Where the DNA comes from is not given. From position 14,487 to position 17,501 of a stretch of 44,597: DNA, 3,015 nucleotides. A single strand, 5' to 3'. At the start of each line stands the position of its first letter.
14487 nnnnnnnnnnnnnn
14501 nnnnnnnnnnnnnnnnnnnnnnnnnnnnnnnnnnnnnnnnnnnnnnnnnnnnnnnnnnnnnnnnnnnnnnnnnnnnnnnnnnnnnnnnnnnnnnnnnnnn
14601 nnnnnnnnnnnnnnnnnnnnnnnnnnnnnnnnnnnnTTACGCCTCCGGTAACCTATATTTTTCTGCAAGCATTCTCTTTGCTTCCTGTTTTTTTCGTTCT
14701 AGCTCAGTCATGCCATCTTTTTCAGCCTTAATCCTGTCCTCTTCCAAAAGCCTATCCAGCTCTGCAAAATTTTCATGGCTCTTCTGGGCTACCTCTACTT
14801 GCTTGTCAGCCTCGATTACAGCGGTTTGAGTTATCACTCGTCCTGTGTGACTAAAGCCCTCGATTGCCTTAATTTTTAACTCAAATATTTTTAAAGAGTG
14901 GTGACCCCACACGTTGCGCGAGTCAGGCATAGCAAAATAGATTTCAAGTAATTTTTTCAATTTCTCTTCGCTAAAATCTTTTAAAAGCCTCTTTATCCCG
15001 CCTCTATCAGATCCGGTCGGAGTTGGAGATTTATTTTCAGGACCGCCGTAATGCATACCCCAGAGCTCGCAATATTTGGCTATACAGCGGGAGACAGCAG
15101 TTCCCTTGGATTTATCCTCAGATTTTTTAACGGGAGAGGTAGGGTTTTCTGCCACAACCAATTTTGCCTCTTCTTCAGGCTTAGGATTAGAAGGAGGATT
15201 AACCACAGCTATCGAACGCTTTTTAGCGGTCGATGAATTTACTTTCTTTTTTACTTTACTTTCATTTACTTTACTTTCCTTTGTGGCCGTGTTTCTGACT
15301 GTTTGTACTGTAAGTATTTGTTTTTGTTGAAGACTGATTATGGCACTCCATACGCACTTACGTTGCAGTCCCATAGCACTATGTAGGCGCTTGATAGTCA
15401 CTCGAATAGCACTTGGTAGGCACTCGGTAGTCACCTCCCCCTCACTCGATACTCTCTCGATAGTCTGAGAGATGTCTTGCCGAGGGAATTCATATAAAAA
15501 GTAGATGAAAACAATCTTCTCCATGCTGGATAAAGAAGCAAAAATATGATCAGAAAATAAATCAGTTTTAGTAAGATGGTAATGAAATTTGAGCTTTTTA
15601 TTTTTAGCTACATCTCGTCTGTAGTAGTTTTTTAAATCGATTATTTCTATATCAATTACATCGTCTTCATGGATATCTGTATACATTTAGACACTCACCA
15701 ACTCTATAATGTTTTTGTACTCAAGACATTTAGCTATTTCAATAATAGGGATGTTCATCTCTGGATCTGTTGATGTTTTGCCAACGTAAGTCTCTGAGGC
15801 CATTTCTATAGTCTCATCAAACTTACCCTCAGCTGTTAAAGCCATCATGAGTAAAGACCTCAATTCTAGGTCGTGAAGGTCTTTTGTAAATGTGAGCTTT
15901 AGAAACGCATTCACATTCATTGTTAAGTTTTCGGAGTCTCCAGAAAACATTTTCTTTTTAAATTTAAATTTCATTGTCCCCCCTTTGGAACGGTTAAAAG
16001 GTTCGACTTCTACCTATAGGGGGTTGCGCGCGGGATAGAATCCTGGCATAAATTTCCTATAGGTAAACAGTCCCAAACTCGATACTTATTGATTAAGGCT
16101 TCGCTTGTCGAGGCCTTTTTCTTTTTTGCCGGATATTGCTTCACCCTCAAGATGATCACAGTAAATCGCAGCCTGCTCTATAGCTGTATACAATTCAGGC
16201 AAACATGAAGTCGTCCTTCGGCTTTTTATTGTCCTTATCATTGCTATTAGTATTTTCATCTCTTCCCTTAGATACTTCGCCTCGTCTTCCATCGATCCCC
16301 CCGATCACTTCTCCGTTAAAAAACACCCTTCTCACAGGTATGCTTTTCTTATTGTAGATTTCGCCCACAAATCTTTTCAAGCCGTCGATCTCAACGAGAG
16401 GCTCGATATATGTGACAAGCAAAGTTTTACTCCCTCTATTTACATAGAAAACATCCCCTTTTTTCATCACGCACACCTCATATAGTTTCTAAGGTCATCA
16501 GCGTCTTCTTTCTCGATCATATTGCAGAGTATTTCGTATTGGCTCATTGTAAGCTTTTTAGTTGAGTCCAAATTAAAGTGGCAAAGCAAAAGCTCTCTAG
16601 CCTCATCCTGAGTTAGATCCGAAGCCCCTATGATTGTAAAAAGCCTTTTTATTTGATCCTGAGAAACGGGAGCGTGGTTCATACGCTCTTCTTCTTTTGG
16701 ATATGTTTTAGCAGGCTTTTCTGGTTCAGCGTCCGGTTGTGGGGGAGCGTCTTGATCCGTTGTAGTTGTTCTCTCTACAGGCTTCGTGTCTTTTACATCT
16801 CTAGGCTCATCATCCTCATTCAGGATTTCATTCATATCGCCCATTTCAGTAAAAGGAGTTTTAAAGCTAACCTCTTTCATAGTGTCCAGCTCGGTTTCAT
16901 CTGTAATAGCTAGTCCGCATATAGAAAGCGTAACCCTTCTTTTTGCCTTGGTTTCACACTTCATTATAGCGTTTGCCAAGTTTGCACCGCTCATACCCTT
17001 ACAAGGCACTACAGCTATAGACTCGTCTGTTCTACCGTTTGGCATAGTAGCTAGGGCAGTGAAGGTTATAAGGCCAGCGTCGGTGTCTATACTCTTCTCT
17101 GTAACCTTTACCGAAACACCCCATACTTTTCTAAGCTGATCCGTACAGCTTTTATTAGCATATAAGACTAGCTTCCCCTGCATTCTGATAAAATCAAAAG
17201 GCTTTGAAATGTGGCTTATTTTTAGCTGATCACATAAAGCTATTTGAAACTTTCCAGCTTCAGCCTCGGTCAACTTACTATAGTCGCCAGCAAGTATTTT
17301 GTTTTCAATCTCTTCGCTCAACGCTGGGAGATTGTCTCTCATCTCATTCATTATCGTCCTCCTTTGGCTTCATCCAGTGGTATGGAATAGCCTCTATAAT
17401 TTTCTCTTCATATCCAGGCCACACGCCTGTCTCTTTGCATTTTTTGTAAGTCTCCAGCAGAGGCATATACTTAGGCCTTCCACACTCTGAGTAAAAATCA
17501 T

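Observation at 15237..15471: Helically phased 11-bp iteron array plus AT-rich tandem repeats inside the replication initiator gene (candidate origin)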

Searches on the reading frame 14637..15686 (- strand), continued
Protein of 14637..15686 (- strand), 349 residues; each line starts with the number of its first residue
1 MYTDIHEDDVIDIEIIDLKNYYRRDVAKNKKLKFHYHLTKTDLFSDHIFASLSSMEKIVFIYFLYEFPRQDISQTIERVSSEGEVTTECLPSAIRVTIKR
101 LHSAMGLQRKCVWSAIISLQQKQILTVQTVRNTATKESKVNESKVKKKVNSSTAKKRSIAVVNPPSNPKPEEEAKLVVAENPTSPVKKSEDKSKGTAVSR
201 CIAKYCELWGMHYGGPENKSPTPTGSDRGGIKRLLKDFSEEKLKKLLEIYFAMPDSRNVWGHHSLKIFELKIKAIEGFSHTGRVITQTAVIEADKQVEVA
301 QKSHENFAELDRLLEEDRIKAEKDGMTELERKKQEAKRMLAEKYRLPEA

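Call 54: search_dna_similar(query=P0007, collection=phages, mode=protein, max_rows=25, max_evalue=0.001)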
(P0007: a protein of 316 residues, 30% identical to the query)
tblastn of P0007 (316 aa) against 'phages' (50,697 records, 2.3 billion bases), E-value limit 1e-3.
No match.

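Call 57: find_homologous_proteins(query=A1, max_evalue=0.00001)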
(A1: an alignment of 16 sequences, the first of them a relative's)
Query A1 (16 sequences) (349 aa, profile of the alignment): 13 proteins with E <= 0.00001 among 8000 candidates.
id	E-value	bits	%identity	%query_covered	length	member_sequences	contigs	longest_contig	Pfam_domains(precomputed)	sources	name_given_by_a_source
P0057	1.7e-74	269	31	36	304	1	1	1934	-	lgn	-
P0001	1.1e-73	266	100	100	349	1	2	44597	-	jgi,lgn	-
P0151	9.1e-59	217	28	35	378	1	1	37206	-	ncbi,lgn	-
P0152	2.7e-57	212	30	28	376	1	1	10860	-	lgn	-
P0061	2.6e-55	206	28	47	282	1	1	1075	-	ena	-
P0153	8.9e-48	181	32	27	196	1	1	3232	-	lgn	-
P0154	5.4e-33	133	20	36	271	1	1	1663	-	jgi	jgi:hypothetical protein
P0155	2.8e-27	114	-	-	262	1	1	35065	-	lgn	-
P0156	5.9e-26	110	-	-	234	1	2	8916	-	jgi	jgi:hypothetical protein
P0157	1.2e-22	99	-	-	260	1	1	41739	-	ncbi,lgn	-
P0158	1.4e-19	89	-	-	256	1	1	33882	-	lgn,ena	-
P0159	3.3e-17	81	47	4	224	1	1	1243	-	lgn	-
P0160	6.3e-15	73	-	-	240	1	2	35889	-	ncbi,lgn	-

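Call 58: find_encoding_contigs(protein=P0151, flank=4000, max_places=1)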
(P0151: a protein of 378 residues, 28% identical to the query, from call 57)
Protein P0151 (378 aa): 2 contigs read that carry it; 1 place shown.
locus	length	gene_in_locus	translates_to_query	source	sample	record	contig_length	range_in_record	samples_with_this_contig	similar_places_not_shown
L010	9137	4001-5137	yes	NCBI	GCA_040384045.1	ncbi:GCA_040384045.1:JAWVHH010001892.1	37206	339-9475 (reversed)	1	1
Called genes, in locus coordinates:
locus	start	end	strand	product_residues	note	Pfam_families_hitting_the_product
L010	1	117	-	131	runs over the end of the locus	PF13443:HTH_26 (weak), PF01381:HTH_3 (weak)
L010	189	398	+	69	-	-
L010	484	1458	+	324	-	PF03837:RecT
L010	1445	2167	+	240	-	PF09588:YqaJ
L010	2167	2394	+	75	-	-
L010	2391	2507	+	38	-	-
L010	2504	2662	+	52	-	-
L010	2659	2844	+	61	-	PF12728:HTH_17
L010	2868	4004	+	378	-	PF00589:Phage_integrase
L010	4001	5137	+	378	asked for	-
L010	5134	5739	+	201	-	-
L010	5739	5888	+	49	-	-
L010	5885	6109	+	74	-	PF00196:GerE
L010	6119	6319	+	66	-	-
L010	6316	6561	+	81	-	PF12844:HTH_19 (weak), PF13560:HTH_31 (weak), PF01381:HTH_3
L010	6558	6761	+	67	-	-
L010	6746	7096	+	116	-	-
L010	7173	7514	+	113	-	-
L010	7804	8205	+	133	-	-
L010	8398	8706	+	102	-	-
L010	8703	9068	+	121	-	-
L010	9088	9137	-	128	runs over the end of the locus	?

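Call 59: find_encoding_contigs(protein=P0157, flank=4000, max_places=1)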
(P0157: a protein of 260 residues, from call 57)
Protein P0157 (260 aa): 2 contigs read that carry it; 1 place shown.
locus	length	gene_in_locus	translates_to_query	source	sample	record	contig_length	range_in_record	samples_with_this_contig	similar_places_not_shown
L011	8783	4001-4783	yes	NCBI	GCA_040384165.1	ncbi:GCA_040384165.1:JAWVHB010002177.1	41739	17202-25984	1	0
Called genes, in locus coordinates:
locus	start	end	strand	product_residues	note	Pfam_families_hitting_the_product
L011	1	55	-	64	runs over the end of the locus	-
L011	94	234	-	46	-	-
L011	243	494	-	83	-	-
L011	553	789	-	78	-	-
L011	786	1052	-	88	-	-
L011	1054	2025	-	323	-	PF06067:DUF932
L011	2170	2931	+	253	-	-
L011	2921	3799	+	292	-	PF20691:TAGT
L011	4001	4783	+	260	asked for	-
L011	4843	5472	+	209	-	-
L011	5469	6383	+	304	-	PF12684:DUF3799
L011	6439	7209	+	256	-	-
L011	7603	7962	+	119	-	-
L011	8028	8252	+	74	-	-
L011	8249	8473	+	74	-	-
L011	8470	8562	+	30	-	-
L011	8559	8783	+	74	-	-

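Call 60: find_encoding_contigs(protein=P0155, flank=4000, max_places=1)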
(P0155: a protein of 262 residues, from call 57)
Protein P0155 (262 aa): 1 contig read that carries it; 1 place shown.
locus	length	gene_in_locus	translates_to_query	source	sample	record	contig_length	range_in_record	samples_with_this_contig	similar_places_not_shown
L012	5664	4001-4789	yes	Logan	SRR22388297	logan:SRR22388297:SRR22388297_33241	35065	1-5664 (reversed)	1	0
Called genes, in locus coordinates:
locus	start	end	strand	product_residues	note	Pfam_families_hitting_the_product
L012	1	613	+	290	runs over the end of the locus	-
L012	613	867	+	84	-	PF13560:HTH_31 (weak), PF01381:HTH_3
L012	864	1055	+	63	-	-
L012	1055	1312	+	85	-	-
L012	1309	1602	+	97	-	-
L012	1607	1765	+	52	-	-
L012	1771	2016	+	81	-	-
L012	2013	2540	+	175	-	-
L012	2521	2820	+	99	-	PF01844:HNH (weak)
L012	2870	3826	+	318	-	PF00589:Phage_integrase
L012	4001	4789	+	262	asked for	-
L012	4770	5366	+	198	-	-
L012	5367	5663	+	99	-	?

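Call 61: find_encoding_contigs(protein=P0160, flank=4000, max_places=1)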
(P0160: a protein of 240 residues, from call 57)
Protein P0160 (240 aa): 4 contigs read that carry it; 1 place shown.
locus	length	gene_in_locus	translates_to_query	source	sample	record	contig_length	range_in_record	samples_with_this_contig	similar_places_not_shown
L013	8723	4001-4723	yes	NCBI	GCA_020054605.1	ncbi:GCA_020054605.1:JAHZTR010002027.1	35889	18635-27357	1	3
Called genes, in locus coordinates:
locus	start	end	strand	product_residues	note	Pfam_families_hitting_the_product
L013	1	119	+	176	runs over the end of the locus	-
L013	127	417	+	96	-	-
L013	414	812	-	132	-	-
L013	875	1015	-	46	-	-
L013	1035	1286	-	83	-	PF13560:HTH_31, PF01381:HTH_3, PF12844:HTH_19, PF13443:HTH_26 (weak)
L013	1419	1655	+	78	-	-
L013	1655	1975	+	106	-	PF27050:Phage_P22_Y8K6 (weak)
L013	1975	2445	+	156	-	PF05565:Sipho_Gp157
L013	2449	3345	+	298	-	PF03837:RecT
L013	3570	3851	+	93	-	PF00589:Phage_integrase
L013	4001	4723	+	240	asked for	-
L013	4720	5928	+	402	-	PF13481:AAA_25, PF03796:DnaB_C, PF06745:ATPase (weak)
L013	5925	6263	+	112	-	-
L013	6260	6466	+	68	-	-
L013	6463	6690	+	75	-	-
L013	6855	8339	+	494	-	-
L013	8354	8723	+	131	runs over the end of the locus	-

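Call 63: search_protein_families(library=phrogs, proteins=[L003:1222-1809:+, L004:1219-1842:+, L005:3771-4328:+, L006:1450-2010:+, L007:3902-4636:+, L010:5134-5739:+, L011:4843-5472:+, L012:4770-5366:+, L013:4720-5928:+], max_evalue=0.01)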
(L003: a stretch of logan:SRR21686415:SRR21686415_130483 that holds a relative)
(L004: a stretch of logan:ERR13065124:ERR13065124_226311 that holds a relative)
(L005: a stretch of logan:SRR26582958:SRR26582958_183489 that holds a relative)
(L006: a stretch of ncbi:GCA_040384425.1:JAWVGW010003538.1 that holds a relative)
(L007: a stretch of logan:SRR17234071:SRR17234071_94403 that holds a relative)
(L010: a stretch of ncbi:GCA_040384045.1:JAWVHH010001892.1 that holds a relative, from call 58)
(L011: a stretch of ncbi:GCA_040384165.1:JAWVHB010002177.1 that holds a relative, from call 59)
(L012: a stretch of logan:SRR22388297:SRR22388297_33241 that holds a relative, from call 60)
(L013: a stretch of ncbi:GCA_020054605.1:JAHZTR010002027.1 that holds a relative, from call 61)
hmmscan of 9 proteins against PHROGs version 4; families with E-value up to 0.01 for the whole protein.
L003:1222-1809:+ (195 aa): 0 families

L004:1219-1842:+ (208 aa): 0 families

L005:3771-4328:+ (185 aa): 3 families
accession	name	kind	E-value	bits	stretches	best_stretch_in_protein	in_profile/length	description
phrog_10105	-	unknown function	2.9e-10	41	1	6-120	12-122/210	-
phrog_6028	-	unknown function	0.00032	21.2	1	3-66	10-71/265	-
phrog_9804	-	unknown function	0.00043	21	1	15-125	25-133/214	-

L006:1450-2010:+ (186 aa): 2 families
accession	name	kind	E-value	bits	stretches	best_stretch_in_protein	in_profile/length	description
phrog_10105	-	unknown function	1.4e-07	32.3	1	8-124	10-122/210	-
phrog_6028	-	unknown function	0.0014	19.1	1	7-70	10-71/265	-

L007:3902-4636:+ (244 aa): 0 families

L010:5134-5739:+ (201 aa): 3 families
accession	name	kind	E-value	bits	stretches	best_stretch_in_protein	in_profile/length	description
phrog_10105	-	unknown function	3.5e-07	30.9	1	1-128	1-124/210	-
phrog_6028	-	unknown function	4.8e-07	30.5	1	1-71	2-71/265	-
phrog_9804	-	unknown function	0.0042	17.8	1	27-186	31-188/214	-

L011:4843-5472:+ (209 aa): 2 families
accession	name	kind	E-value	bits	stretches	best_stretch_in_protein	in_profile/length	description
phrog_6028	-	unknown function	5.5e-20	72.9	1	1-204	25-227/265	-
phrog_1524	-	unknown function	4.8e-07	30.9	1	50-196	86-190/252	-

L012:4770-5366:+ (198 aa): 0 families

L013:4720-5928:+ (402 aa): 5 families
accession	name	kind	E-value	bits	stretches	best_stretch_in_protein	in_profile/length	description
phrog_19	-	DNA, RNA and nucleotide metabolism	1.1e-30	108.1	1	146-387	327-581/621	DnaB-like replicative helicase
phrog_243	-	DNA, RNA and nucleotide metabolism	4.5e-21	76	1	153-338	18-210/273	DnaB-like replicative helicase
phrog_239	-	DNA, RNA and nucleotide metabolism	6.4e-17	62.8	1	143-325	334-515/801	DNA primase/helicase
phrog_26214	-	unknown function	0.0035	17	0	166-241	50-124/420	-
phrog_17431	-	unknown function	0.0043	17.8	1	259-314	97-151/157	-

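Call 70: find_related_loci(query=P0003, collection=genome_contigs, flank=2500)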
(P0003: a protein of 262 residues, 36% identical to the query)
Query P0003 (262 aa) in genome_contigs; peptide patterns used: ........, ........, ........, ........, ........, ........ (x = any residue, [..] = any of these).
93 stretches matched a pattern, but none encodes a relative of the query by tblastn (E <= 1e-3).

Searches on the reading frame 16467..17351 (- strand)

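Call 5: search_protein_families(library=pfam, proteins=[window:16467-17351:-], max_evalue=0.1)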
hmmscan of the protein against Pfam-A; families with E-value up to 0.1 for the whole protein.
window:16467-17351:- (294 aa): 0 families

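Call 6: search_protein_families(library=phrogs, proteins=[window:16467-17351:-], max_evalue=0.01)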
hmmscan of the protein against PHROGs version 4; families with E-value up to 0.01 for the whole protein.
window:16467-17351:- (294 aa): 1 family
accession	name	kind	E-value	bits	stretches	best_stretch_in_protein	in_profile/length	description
phrog_4171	-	DNA, RNA and nucleotide metabolism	0.00034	21.3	1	180-283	256-361/392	RecT-like ssDNA annealing protein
